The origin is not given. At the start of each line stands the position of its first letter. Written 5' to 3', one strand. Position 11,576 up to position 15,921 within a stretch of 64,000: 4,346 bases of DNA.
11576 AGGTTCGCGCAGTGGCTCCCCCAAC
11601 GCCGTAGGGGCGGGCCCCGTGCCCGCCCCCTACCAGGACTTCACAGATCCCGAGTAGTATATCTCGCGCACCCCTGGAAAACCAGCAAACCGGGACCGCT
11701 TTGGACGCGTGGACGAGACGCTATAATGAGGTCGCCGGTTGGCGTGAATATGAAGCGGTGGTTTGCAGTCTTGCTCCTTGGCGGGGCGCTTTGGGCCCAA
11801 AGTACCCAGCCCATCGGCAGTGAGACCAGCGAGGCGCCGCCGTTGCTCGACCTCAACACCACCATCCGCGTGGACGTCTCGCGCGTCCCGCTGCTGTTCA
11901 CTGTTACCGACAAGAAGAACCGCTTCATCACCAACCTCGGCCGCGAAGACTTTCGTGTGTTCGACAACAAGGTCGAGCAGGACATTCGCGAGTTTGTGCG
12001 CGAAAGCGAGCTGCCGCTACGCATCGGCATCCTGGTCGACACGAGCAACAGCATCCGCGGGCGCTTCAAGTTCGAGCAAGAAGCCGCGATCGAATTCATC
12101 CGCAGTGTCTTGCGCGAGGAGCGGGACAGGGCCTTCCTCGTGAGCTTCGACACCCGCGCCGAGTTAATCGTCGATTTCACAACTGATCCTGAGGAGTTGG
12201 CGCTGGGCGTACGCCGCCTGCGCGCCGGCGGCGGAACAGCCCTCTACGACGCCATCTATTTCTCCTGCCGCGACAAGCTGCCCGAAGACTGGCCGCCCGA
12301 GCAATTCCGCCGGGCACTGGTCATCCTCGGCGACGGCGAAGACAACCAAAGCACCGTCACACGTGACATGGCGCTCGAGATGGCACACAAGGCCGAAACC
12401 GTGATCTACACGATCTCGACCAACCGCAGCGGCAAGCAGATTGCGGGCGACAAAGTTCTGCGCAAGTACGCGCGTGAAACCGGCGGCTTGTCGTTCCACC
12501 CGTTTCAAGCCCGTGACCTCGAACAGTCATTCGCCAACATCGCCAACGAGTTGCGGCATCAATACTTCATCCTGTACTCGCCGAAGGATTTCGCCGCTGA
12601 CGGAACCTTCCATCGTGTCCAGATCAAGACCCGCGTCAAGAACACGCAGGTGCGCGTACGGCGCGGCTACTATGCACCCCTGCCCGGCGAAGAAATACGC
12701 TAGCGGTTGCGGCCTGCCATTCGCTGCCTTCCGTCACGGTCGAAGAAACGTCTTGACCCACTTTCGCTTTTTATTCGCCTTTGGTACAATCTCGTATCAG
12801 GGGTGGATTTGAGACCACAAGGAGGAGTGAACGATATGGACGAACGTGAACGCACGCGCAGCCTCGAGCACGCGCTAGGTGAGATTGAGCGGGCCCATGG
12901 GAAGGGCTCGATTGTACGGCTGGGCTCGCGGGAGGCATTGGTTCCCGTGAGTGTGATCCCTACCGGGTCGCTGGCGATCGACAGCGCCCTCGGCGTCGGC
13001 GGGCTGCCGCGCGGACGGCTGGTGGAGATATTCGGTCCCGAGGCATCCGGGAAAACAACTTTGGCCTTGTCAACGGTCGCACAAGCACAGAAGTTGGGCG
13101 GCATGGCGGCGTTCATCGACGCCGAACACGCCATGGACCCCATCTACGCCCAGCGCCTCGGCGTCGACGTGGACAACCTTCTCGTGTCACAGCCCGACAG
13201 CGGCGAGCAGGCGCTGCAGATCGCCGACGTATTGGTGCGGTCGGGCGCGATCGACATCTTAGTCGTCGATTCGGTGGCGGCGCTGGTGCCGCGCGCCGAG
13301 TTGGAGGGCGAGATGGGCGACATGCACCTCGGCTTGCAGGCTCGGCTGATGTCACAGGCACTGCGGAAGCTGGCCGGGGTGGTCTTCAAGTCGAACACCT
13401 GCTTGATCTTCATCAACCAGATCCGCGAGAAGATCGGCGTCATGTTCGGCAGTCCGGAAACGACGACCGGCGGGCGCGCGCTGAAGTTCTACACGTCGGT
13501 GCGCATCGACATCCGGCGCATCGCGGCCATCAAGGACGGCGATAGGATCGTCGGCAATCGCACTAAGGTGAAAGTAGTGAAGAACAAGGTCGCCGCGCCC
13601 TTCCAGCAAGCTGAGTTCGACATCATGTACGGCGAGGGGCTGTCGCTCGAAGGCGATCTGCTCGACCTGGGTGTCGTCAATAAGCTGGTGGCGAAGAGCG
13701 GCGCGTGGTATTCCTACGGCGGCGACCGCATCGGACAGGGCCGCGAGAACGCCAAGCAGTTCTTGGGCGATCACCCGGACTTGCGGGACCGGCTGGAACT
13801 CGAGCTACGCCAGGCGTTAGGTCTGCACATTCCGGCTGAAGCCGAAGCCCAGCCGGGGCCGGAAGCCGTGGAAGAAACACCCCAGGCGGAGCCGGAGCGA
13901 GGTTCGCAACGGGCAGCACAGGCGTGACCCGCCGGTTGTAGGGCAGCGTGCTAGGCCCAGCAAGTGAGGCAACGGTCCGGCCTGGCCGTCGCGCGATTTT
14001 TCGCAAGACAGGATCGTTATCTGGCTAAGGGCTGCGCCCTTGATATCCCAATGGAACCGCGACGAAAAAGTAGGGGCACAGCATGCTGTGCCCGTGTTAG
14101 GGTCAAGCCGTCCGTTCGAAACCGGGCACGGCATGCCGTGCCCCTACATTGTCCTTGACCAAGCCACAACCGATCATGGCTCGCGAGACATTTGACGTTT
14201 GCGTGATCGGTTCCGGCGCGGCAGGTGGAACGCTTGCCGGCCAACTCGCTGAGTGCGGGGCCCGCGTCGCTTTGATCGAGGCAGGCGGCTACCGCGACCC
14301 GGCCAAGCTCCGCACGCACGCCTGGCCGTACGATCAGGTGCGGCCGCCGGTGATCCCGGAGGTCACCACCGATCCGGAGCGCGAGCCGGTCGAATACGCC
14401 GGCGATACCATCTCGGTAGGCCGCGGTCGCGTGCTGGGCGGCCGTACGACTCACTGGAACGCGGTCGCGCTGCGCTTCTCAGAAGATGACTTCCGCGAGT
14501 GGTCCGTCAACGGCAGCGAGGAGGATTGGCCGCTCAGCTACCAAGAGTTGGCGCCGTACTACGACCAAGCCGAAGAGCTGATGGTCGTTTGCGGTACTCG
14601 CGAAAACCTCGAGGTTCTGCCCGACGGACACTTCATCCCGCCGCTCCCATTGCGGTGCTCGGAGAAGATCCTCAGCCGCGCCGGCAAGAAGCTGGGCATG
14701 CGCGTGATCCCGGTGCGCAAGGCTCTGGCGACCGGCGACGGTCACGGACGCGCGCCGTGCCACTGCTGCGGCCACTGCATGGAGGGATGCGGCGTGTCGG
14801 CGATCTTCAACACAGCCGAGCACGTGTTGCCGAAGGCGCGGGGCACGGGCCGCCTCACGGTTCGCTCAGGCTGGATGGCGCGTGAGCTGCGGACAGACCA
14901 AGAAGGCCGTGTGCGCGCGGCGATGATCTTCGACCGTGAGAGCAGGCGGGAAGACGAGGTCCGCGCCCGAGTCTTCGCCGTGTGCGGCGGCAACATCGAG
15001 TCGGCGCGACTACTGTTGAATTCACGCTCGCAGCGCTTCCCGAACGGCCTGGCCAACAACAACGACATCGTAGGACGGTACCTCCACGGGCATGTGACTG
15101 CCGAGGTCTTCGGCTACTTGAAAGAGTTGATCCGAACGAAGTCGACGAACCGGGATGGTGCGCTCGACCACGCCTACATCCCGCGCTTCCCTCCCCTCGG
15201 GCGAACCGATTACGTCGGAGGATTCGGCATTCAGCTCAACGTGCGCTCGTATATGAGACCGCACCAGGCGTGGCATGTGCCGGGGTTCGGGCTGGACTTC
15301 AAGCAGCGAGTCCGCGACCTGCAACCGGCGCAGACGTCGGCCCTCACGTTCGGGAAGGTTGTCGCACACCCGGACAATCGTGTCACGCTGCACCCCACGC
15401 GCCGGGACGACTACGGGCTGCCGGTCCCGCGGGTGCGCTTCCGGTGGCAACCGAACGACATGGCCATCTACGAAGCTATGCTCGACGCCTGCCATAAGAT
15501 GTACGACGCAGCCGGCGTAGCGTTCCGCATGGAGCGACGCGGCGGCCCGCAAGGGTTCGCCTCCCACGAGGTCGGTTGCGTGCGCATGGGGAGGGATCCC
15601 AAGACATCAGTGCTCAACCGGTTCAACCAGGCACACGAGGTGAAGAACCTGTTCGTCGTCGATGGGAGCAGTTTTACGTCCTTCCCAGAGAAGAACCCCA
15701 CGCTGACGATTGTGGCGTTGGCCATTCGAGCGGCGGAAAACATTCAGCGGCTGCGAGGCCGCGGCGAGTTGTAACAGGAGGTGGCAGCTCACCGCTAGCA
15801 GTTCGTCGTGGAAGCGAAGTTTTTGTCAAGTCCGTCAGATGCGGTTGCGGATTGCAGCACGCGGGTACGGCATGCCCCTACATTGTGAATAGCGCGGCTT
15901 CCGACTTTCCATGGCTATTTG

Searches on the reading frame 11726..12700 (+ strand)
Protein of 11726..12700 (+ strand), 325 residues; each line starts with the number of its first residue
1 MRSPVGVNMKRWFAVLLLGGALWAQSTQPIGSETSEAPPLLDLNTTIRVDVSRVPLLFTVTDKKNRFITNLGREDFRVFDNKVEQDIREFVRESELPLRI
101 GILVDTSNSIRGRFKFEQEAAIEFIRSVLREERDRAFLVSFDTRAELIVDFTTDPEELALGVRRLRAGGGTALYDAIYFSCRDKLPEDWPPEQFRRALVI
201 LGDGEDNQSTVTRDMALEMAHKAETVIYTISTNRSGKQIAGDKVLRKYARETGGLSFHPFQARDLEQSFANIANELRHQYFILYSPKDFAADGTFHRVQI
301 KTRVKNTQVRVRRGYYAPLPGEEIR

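Call 28: search_protein_families(library=ncbifam, proteins=[window:11726-12700:+], max_evalue=0.000001)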
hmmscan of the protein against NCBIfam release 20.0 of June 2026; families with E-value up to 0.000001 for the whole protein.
window:11726-12700:+ (325 aa): 2 families
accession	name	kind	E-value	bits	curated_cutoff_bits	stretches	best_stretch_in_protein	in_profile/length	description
TIGR03436.1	acidobact_VWFA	subfamily_domain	1.6e-67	228.3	81.25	1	45-318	1-324/324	VWA domain-containing protein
TIGR02442.1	Cob-chelat-sub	hypoth_equivalog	1.3e-07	30.5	779.45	1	84-223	459-599/641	putative cobaltochelatase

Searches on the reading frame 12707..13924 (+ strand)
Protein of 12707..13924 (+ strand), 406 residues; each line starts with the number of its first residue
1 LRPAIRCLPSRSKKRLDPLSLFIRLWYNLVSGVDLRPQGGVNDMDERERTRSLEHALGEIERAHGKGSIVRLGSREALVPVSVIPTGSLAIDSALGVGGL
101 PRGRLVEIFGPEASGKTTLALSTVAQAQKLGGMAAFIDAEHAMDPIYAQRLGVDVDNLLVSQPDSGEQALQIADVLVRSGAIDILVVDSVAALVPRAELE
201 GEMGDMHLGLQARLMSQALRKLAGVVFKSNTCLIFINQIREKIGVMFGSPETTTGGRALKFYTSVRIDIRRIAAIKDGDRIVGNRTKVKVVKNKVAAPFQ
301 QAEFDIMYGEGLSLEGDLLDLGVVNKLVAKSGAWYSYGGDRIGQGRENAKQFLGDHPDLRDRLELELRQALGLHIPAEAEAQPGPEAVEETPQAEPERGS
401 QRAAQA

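Call 28: search_protein_families(library=ncbifam, proteins=[window:12707-13924:+], max_evalue=0.000001)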
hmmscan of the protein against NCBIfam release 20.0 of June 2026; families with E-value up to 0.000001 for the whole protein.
window:12707-13924:+ (406 aa): 9 families
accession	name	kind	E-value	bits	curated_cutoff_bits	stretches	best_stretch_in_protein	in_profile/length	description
TIGR02012.1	tigrfam_recA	equivalog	1e-160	534.3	325.3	1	48-368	1-320/321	recombinase RecA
NF007072.0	PRK09519.1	equivalog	1.2e-141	473.7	1024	2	48-296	6-253/790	intein-containing recombinase RecA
TIGR02237.1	recomb_radB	equivalog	8.5e-17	61.7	172.4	1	95-281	4-185/210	DNA repair and recombination protein RadB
NF003301.0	PRK04301.1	equivalog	2.2e-13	50.1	259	1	81-272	80-284/316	DNA repair and recombination protein RadA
NF006861.0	PRK09361.1-1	equivalog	1.7e-11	44.1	278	1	83-272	4-197/235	DNA repair and recombination protein RadB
NF033429.2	ImuA_translesion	equivalog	4.2e-11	43.1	150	1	81-186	13-119/181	translesion DNA synthesis-associated protein ImuA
TIGR02236.1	recomb_radA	equivalog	1.3e-09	37.9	361.15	1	81-272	75-280/311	DNA repair and recombination protein RadA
TIGR02238.1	recomb_DMC1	equivalog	1.5e-09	37.5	447.7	1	81-271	75-281/314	meiotic recombinase Dmc1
TIGR02239.1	recomb_RAD51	equivalog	3.2e-07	29.7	478.05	1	82-271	76-281/316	DNA repair protein RAD51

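Call 58: find_homologous_proteins(query=window:12707-13924:+, max_evalue=1e-80)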
Query window:12707-13924:+ (406 aa): 8000 proteins with E <= 1e-80 among 8000 candidates; the best 120 are listed.
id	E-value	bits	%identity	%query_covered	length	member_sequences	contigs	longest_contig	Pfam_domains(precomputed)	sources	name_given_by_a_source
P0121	5.1e-219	745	96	89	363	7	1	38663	PF06745.20,PF08423.18,PF00154.28,PF21096.3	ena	-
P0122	5.4e-211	719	93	89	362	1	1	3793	PF06745.20,PF08423.18,PF00154.28,PF21096.3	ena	-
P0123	4.4e-201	686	88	89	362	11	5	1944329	PF06745.20,PF08423.18,PF00154.28,PF21096.3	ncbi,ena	-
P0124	7.6e-201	685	87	89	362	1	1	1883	PF06745.20,PF08423.18,PF00154.28,PF21096.3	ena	-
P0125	3.3e-199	680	88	89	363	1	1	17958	PF06745.20,PF08423.18,PF00154.28,PF21096.3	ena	-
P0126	2.8e-196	670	75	81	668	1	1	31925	PF06745.20,PF13479.13,PF03796.22,PF00005.34,PF08423.18,PF00004.36,PF00154.28,PF21096.3,PF01637.25,PF13481.13,PF13191.13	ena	-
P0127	1.4e-193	661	62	95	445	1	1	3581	PF06745.20,PF13479.13,PF08423.18,PF00154.28,PF21096.3,PF01637.25,PF27531.1,PF25199.2,PF13481.13,PF13191.13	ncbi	-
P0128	3.8e-189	647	86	84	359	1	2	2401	PF06745.20,PF08423.18,PF00154.28,PF21096.3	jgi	jgi:recombination protein RecA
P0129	3.3e-188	644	83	89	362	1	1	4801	PF06745.20,PF08423.18,PF00154.28,PF21096.3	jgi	jgi:recombination protein RecA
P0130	1.7e-186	638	84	84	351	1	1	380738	PF08423.18,PF00154.28,PF21096.3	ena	-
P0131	5.3e-186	636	84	84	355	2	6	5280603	PF06745.20,PF08423.18,PF00154.28,PF21096.3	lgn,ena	-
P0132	1.1e-185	635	84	84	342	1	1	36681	PF06745.20,PF08423.18,PF00154.28,PF21096.3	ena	-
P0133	1.2e-185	635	84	84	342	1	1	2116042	PF08423.18,PF00154.28,PF21096.3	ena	-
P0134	7.5e-185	633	82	85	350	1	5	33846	PF06745.20,PF08423.18,PF00154.28,PF21096.3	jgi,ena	jgi:recombination protein RecA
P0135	2.4e-184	631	84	84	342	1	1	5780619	PF08423.18,PF00154.28,PF21096.3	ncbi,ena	-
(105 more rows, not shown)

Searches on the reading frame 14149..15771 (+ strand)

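Call 28: search_protein_families(library=ncbifam, proteins=[window:14149-15771:+], max_evalue=0.000001)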
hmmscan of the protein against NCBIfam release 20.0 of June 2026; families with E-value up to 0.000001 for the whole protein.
window:14149-15771:+ (541 aa): 6 families
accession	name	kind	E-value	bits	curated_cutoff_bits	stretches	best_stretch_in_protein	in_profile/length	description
TIGR02462.1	pyranose_ox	equivalog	5.8e-23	81.6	544.9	1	401-533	411-544/548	pyranose oxidase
NF002550.0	PRK02106.1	subfamily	2.2e-18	66.1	605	1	12-144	3-134/563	choline dehydrogenase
TIGR03970.1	mycofact_MftG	equivalog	9.6e-18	64.4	387.45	1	16-142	2-124/487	mycofactocin dehydrogenase MftG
NF058674.1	CholsOxChoxAB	equivalog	2.6e-15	55.9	850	1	470-532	470-532/535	cholesterol oxidase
TIGR04542.1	GMC_mycofac_2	equivalog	9.3e-13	48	400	1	16-145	1-118/425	mycofactocin system GMC family oxidoreductase MftG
TIGR01810.1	betA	equivalog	2.1e-12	46.5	732.1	1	16-143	1-127/532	choline dehydrogenase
